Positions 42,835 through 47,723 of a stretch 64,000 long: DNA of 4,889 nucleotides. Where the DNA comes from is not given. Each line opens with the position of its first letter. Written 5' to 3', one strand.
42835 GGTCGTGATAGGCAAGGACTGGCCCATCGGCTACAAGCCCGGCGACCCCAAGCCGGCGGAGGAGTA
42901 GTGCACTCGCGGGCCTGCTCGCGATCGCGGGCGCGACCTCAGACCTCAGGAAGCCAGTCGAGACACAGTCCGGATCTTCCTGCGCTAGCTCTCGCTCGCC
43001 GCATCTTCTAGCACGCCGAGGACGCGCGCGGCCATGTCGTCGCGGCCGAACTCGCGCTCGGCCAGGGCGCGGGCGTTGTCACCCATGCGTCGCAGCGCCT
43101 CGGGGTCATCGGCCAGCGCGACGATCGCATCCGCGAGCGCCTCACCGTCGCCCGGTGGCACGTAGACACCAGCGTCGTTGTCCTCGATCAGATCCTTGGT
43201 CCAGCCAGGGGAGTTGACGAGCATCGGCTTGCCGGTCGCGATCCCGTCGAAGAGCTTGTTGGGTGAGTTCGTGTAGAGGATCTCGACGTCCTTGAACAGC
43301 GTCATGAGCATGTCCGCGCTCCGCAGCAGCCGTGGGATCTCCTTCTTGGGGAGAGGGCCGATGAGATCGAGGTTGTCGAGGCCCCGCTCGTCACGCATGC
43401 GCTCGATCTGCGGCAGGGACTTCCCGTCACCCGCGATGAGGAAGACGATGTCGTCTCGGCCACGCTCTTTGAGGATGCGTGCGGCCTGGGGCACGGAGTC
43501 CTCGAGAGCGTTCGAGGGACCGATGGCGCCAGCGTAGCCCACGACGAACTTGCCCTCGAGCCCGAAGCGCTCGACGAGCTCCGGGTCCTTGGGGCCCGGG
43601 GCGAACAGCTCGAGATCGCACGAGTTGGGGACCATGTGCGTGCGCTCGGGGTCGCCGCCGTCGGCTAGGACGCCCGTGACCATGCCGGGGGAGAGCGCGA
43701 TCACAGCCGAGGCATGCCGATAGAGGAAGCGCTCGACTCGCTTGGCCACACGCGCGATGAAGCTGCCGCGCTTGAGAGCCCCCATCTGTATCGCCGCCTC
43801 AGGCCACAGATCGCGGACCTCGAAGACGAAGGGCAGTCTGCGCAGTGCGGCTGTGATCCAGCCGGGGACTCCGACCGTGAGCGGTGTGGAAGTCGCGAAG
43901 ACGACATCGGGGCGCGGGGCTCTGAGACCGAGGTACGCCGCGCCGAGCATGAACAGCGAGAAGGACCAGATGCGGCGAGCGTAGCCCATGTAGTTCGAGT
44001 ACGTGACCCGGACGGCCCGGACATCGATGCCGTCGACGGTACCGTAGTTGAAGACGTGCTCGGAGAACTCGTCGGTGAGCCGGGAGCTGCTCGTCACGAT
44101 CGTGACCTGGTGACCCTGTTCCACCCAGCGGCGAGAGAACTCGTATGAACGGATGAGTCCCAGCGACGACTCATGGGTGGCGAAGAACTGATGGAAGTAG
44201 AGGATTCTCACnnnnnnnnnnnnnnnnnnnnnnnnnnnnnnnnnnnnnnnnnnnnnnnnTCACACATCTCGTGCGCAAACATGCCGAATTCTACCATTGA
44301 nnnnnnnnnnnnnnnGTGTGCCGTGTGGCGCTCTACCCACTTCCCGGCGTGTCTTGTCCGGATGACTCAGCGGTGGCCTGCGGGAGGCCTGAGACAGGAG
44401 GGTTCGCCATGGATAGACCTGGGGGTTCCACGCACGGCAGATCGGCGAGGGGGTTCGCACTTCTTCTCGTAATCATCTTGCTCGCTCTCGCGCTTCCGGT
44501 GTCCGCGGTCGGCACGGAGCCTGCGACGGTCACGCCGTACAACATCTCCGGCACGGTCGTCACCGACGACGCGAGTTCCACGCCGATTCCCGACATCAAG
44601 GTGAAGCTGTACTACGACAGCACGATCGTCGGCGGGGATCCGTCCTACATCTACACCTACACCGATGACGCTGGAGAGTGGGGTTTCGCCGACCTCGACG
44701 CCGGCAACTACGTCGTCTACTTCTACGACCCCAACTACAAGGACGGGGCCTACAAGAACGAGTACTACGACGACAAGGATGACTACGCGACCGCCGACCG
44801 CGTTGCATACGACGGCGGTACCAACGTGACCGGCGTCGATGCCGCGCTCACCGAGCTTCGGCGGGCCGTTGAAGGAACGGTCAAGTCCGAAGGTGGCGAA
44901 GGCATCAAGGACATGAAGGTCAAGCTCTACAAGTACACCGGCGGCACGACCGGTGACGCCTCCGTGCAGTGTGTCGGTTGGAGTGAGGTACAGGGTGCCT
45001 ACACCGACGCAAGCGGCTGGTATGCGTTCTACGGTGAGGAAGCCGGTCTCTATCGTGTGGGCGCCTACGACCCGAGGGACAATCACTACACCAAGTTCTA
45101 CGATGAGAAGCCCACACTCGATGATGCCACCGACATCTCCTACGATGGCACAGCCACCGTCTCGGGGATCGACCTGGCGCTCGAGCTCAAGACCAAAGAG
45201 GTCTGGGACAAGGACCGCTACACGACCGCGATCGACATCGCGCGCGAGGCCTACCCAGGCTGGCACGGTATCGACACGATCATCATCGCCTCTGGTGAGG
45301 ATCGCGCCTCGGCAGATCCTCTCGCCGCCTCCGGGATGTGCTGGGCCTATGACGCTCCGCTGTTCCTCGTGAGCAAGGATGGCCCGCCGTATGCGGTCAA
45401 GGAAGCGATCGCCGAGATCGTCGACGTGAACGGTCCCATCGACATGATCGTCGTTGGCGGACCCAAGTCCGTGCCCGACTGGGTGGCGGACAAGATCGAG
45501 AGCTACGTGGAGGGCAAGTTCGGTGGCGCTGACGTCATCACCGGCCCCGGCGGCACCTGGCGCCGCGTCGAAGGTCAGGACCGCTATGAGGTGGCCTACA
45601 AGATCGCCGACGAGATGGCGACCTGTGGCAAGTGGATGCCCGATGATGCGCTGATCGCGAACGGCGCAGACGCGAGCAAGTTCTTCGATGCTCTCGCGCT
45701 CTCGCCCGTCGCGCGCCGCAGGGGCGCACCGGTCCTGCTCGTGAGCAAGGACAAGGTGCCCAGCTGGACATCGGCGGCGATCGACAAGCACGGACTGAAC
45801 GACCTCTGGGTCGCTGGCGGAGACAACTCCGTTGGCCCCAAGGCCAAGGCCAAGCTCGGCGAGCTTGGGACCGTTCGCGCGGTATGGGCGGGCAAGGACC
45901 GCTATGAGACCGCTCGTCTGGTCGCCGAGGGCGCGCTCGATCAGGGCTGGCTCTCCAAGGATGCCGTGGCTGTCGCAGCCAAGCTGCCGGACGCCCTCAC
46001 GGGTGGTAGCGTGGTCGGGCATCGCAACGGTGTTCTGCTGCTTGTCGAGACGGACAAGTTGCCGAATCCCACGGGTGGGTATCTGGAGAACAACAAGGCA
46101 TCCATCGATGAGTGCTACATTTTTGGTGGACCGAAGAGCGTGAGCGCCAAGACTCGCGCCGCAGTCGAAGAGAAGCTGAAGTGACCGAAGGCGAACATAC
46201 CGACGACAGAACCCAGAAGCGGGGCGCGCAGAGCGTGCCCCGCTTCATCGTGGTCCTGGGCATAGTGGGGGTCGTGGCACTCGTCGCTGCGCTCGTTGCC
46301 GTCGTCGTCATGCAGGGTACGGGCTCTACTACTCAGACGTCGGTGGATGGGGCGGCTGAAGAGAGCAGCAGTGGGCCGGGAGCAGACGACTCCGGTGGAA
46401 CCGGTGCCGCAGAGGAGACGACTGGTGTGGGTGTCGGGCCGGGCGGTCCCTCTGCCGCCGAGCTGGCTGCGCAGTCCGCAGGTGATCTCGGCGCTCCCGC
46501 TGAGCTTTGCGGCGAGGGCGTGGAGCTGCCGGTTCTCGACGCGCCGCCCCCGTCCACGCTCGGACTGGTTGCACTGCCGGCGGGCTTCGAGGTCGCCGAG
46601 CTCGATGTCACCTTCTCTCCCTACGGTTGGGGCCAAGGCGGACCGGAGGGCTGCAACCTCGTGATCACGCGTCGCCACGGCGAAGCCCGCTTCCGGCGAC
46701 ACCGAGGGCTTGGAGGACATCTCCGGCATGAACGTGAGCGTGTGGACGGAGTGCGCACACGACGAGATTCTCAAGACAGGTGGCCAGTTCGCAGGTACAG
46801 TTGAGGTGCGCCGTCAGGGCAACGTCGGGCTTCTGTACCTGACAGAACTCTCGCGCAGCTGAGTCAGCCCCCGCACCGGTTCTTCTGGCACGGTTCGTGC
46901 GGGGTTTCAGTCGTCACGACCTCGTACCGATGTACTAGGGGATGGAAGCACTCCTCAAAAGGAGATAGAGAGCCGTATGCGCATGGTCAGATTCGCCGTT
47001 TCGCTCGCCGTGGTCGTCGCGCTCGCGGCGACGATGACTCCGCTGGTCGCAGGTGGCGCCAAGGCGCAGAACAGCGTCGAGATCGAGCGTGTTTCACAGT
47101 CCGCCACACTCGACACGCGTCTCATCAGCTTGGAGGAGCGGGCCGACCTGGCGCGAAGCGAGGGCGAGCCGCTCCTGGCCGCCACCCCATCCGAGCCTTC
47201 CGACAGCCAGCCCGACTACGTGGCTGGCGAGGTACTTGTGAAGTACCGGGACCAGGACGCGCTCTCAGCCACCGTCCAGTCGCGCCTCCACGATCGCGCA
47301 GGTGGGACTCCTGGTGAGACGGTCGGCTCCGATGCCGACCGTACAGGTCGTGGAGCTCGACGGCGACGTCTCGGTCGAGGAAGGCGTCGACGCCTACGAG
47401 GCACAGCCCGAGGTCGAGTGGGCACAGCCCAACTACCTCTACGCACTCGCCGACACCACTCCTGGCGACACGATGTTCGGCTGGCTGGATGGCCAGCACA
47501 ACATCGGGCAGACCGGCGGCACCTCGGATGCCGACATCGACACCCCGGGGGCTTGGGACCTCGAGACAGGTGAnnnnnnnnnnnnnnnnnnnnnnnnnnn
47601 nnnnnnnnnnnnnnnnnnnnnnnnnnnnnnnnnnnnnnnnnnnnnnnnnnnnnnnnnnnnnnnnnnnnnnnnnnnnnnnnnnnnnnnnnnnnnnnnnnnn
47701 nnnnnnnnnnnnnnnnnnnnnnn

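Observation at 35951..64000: Actinobacterial wall-glycopolymer locus interleaved with a battery of CWB2-anchored wall proteins (candidate polymer-plus-docking system)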

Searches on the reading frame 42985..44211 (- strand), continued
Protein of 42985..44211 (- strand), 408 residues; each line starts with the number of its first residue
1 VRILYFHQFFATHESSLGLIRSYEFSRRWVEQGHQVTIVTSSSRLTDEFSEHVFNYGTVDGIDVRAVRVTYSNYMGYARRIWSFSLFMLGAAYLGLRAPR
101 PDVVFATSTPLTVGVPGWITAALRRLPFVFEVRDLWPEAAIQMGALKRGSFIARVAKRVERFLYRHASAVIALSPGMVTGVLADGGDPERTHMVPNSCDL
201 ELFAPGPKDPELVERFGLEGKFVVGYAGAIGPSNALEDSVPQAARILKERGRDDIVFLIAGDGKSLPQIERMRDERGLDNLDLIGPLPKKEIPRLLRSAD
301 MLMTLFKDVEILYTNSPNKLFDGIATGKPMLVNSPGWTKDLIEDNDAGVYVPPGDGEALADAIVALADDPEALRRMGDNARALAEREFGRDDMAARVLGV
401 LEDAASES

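Call 68: find_encoding_contigs(protein=P0186, flank=10000, max_places=1)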
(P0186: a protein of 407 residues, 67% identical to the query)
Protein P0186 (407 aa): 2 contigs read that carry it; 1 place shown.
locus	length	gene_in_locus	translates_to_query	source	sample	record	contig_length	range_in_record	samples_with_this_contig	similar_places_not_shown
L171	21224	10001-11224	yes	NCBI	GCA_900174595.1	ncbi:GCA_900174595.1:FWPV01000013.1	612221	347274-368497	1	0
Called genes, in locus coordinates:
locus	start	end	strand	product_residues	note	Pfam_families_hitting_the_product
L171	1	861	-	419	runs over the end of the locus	PF05221:AdoHcyase, PF02826:2-Hacid_dh_C, PF00670:AdoHcyase_NAD, PF07991:KARI_N (weak)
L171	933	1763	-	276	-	PF01048:PNP_UDP_1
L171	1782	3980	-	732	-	PF08486:SpoIID, PF04122:CW_binding_2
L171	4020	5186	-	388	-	PF13439:Glyco_transf_4, PF13579:Glyco_trans_4_4, PF00534:Glycos_transf_1, PF13692:Glyco_trans_1_4, PF13524:Glyco_trans_1_2, PF26337:Gtf3_C (weak)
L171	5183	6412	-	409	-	PF13439:Glyco_transf_4, PF13579:Glyco_trans_4_4, PF20706:GT4-conflict, PF00534:Glycos_transf_1, PF13692:Glyco_trans_1_4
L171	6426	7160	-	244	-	-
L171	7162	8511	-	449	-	PF04932:Wzy_C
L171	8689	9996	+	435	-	PF03721:UDPG_MGDP_dh_N, PF00984:UDPG_MGDP_dh, PF03720:UDPG_MGDP_dh_C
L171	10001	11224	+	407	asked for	PF13439:Glyco_transf_4, PF13579:Glyco_trans_4_4, PF00534:Glycos_transf_1, PF13692:Glyco_trans_1_4, PF13524:Glyco_trans_1_2 (weak)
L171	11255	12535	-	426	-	PF03816:LytR_cpsA_psr, PF13399:LytR_C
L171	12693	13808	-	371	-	PF00266:Aminotran_5 (weak), PF01041:DegT_DnrJ_EryC1, PF01212:Beta_elim_lyase, PF01053:Cys_Met_Meta_PP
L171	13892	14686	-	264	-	-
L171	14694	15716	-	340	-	PF01408:GFO_IDH_MocA, PF03447:NAD_binding_3 (weak), PF02894:GFO_IDH_MocA_C, PF22725:GFO_IDH_MocA_C3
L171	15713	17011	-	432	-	PF03446:NAD_binding_2, PF03721:UDPG_MGDP_dh_N, PF00984:UDPG_MGDP_dh, PF03720:UDPG_MGDP_dh_C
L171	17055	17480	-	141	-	PF22817:ApeP-like (weak), PF07977:FabA, PF22818:ApeI-like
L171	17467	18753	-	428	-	PF00275:EPSP_synthase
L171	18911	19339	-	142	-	PF02823:ATP-synt_DE_N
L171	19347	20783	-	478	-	PF02874:ATP-synt_ab_N, PF00006:ATP-synt_ab, PF22919:ATP-synt_VA_C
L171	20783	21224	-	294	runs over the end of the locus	PF00231:ATP-synt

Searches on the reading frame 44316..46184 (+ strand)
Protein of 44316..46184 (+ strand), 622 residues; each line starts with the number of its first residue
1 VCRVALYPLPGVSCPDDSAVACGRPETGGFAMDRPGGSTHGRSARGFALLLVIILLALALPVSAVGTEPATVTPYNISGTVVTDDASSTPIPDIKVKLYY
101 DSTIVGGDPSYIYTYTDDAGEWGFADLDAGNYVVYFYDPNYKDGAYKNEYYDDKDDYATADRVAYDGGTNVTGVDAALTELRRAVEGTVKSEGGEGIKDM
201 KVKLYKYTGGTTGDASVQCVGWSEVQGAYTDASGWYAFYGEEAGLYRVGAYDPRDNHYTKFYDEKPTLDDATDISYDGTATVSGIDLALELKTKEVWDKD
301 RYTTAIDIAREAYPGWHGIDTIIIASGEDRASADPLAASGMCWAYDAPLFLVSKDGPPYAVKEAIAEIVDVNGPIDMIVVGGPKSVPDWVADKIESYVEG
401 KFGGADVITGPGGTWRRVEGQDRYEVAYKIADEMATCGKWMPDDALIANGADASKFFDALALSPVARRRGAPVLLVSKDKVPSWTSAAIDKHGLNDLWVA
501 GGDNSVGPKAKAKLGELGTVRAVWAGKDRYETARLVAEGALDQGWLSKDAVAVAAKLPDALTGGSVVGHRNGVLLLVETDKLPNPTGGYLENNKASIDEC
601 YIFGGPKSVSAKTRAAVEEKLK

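Call 5: search_protein_families(library=pfam, proteins=[window:44316-46184:+], max_evalue=0.01)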
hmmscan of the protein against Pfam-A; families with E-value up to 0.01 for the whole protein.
window:44316-46184:+ (622 aa): 4 families
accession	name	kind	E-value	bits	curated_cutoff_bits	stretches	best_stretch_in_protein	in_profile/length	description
PF04122.17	CW_binding_2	-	7.2e-41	139.1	24.9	3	417-508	1-70/73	Cell wall binding domain 2 (CWB2)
PF13620.12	CarboxypepD_reg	-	2.8e-10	40.8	32.3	2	77-147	2-65/82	Carboxypeptidase regulatory-like domain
PF17210.9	SdrD_B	-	6.5e-08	33.2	29.7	1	84-156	17-84/112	SdrD B-like domain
PF17802.7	SpaA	-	0.0038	17.8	23.1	0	83-134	8-56/91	Prealbumin-like fold domain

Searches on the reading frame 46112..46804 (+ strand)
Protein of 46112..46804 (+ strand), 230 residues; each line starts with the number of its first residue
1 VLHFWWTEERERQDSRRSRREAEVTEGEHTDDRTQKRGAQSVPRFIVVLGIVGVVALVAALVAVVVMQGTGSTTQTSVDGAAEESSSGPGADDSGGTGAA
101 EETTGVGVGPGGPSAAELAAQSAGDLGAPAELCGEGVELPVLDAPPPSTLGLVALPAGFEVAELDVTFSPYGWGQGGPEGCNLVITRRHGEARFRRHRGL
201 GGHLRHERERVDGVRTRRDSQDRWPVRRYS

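Call 5: search_protein_families(library=pfam, proteins=[window:46112-46804:+], max_evalue=0.01)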
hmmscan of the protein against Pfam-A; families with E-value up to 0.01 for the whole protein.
window:46112-46804:+ (230 aa): 0 families

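Call 59: search_protein_families(library=pfam, proteins=[window:46112-46804:+], max_evalue=5)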
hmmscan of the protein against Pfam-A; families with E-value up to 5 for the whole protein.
window:46112-46804:+ (230 aa): 2 families
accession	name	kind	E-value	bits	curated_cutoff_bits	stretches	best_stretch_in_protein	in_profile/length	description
PF11174.13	DUF2970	-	0.014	15.6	27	1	39-65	26-52/56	Protein of unknown function (DUF2970)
PF24267.1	HVO_1552_C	-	0.66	10.6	27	1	47-111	17-76/98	HVO_1552, C-terminal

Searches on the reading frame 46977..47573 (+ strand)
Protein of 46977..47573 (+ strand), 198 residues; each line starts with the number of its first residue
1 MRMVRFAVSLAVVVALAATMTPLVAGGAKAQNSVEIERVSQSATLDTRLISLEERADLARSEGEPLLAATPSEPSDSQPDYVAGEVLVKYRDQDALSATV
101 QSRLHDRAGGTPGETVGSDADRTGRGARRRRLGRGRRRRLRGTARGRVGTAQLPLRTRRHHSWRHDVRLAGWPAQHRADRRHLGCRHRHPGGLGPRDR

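Call 5: search_protein_families(library=pfam, proteins=[window:46977-47573:+], max_evalue=0.01)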
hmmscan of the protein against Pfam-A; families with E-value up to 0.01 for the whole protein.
window:46977-47573:+ (198 aa): 1 family
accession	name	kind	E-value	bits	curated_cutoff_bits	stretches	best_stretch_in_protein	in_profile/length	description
PF22148.1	Fervidolysin_NPro-like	-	7.4e-05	23.5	21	1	73-111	7-41/81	Fervidolysin N-terminal prodomain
